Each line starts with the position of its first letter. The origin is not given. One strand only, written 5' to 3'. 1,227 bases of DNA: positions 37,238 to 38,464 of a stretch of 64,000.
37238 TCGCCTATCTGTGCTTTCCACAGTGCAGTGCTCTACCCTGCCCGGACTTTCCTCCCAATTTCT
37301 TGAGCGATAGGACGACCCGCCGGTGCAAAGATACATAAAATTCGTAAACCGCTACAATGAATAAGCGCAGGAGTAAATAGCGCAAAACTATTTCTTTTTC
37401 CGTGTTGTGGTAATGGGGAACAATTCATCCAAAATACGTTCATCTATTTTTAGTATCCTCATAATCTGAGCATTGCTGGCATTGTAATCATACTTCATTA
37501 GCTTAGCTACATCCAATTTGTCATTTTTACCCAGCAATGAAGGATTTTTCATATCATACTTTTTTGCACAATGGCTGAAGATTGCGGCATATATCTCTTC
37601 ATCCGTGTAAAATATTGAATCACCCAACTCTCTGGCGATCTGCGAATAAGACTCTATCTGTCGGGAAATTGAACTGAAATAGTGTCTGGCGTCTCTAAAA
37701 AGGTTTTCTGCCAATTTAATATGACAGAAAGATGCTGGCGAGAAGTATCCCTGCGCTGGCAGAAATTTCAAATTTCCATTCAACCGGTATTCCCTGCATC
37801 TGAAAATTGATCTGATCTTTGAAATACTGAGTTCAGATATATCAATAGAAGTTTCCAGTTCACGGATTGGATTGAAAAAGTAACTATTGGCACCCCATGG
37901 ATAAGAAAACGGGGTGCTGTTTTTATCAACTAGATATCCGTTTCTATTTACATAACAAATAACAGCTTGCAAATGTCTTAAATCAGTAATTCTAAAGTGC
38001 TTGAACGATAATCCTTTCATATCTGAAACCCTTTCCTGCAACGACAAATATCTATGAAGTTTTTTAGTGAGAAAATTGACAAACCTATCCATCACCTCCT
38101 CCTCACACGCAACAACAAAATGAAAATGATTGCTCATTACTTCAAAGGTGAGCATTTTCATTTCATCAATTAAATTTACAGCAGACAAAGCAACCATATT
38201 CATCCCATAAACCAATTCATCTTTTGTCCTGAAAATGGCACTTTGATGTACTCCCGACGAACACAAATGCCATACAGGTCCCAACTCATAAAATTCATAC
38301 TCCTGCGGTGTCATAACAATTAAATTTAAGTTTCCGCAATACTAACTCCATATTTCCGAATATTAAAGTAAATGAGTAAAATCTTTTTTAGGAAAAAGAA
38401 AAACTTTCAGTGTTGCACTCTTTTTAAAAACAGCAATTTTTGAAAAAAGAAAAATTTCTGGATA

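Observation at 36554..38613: REPtron-like arrangement: RAYT/IS200-like HUH-Y1 transposase homologue bracketed by inverted 52-bp arrays, with rnpB inside the bracket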

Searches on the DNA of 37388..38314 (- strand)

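Call 25: search_rna_families(sources=[L001, L002, L003, L004, L005, L006, L007, L017], threshold=gathering)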
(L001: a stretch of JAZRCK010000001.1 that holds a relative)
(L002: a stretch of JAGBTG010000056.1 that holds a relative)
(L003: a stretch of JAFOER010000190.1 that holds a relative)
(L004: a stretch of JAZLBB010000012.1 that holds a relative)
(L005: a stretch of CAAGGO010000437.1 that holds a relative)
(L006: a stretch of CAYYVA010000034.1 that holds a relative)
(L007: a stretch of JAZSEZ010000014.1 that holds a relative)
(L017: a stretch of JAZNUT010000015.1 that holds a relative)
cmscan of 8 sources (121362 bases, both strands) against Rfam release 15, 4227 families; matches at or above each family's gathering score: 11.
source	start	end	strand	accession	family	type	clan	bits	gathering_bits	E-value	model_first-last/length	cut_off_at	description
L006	10946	11380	+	RF00010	RNaseP_bact_a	Gene; ribozyme;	CL00002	173.2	100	6.7e-54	1-367/367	no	Bacterial RNase P class A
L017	645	1069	-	RF00010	RNaseP_bact_a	Gene; ribozyme;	CL00002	172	100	1.6e-53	1-367/367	no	Bacterial RNase P class A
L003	2390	2815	+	RF00010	RNaseP_bact_a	Gene; ribozyme;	CL00002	171.1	100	3.3e-53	1-367/367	no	Bacterial RNase P class A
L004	10958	11376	+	RF00010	RNaseP_bact_a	Gene; ribozyme;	CL00002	170.1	100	7.1e-53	1-367/367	no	Bacterial RNase P class A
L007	7086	7519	+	RF00010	RNaseP_bact_a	Gene; ribozyme;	CL00002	169.5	100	1.2e-52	1-367/367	no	Bacterial RNase P class A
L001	7748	8173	+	RF00010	RNaseP_bact_a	Gene; ribozyme;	CL00002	168.3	100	3.1e-52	1-367/367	no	Bacterial RNase P class A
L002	11097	11522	+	RF00010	RNaseP_bact_a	Gene; ribozyme;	CL00002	167.8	100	4.3e-52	1-367/367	no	Bacterial RNase P class A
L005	10214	10644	+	RF00010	RNaseP_bact_a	Gene; ribozyme;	CL00002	165.7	100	2.3e-51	1-367/367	no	Bacterial RNase P class A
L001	14028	14117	+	RF00059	TPP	Cis-reg; riboswitch;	-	73.6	54.3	2.4e-12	1-105/105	no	TPP riboswitch aptamer (THI element)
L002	3298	3387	-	RF00059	TPP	Cis-reg; riboswitch;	-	73.6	54.3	2.4e-12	1-105/105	no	TPP riboswitch aptamer (THI element)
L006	8386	8475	-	RF00059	TPP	Cis-reg; riboswitch;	-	70.2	54.3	1.7e-11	1-105/105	no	TPP riboswitch aptamer (THI element)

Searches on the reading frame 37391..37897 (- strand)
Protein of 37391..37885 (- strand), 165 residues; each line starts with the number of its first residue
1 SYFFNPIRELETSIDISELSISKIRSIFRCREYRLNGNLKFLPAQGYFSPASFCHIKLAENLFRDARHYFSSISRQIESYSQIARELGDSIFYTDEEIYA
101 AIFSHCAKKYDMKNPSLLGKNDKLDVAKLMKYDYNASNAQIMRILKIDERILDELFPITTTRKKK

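Call 27: search_protein_families(library=pfam, proteins=[window:37391-37885:-], max_evalue=10)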
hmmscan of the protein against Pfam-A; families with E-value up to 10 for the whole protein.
seq(165 aa): 0 families

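Call 42: predict_structure(alignment_id=A2)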
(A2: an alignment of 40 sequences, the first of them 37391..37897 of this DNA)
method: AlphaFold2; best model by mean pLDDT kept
length: 169 residues; sequences in the alignment: 40
mean_pLDDT: 83.1   pTM: 0.49
mean pLDDT of the five models: 83.1, 82.4, 81.8, 80.6, 80.3
residues with pLDDT >= 90: 57; 70-90: 87; 50-70: 19; < 50: 6
segments of 3 or more residues with pLDDT < 50: 165-169
pLDDT, mean of each block of 10 residues (from residue 1): 75 87 87 71 85 87 90 79 67 77 90 90 93 91 93 92 56
secondary structure, 60 per line:
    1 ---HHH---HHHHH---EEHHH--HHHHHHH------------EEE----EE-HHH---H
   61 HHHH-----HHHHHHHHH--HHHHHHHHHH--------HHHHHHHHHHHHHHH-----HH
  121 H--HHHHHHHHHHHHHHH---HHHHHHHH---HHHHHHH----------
elements in order: H10-14 H25-31 E44-46 H60-64 H70-78 H81-90 H99-113 H124-138 H142-149 H153-159

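Call 46: fold_search(model_id=the predicted structure, library=pdb)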
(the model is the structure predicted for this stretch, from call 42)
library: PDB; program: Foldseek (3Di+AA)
matches with E <= 10: 259; with E <= 0.001: 0
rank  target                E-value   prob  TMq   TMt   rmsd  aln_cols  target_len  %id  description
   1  7nz1_E                5.8e-01  0.47  0.25  0.26   4.3        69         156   13  Respiratory complex I from Escherichia coli - focused refinement of cytoplasmic arm (released 2021-08-18)
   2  2a3v_B                8.4e-01  0.25  0.22  0.13  11.1        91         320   11  Structural basis for broad DNA-specificity in integron recombination (released 2006-05-02)
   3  2a3v_C                1.0e+00  0.18  0.22  0.13  11.7        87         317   13  Structural basis for broad DNA-specificity in integron recombination (released 2006-05-02)
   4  9cb6_D                1.1e+00  0.20  0.22  0.17   9.1        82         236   10  Crystal Structure of RT-PhyR (ruthe_02744) (released 2025-05-28)
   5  2a3v_A                1.4e+00  0.15  0.22  0.13  11.7        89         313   13  Structural basis for broad DNA-specificity in integron recombination (released 2006-05-02)
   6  3hug_C                1.5e+00  0.25  0.19  0.40  10.7        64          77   20  Crystal structure of Mycobacterium tuberculosis anti-sigma factor RslA in complex with -35 promoter binding domain of  (released 2010-03-02)
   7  7t30_C                1.5e+00  0.23  0.23  0.43   4.0        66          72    9  Structure of electron bifurcating Ni-Fe hydrogenase complex HydABCSL in FMN/NAD(H) bound state (released 2022-03-16)
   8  3kln_B                1.5e+00  0.08  0.16  0.13  13.3        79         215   20  Vibrio cholerae VpsT (released 2010-02-09)
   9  8r7y_B                1.6e+00  0.47  0.19  0.11   2.4        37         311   22  Deoxyribonucleoside regulator DeoR in complex with the DNA operator (released 2024-06-19)
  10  9cb6_C                1.6e+00  0.28  0.23  0.17   5.1        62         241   10  Crystal Structure of RT-PhyR (ruthe_02744) (released 2025-05-28)
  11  5nr6_MODEL_1_A        1.8e+00  0.12  0.17  0.23   6.8        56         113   16  NMR structure and 1H, 13C and 15N signal assignments for Dictyostelium discoidans MATB protein S71A mutant (released 2017-09-20)
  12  3nrv_C                1.8e+00  0.10  0.17  0.19  10.3        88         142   14  Crystal structure of MarR/EmrR family transcriptional regulator from Acinetobacter sp. ADP1 (released 2010-09-15)
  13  7qsd_E                1.9e+00  0.16  0.23  0.19   7.4        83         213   13  Bovine complex I in the active state at 3.1 A (released 2022-03-02)
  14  4g97                  1.9e+00  0.14  0.17  0.13   8.5        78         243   13  Crystal structure of the response regulator PhyR from Brucella abortus (released 2014-03-12)
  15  7ody_C                1.9e+00  0.06  0.15  0.23   9.4        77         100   16  Cyanophage S-2L MazG-like pyrophosphohydrolase bound to dGDP and three catalytic Mn2+ ions per active site (released 2021-09-01)
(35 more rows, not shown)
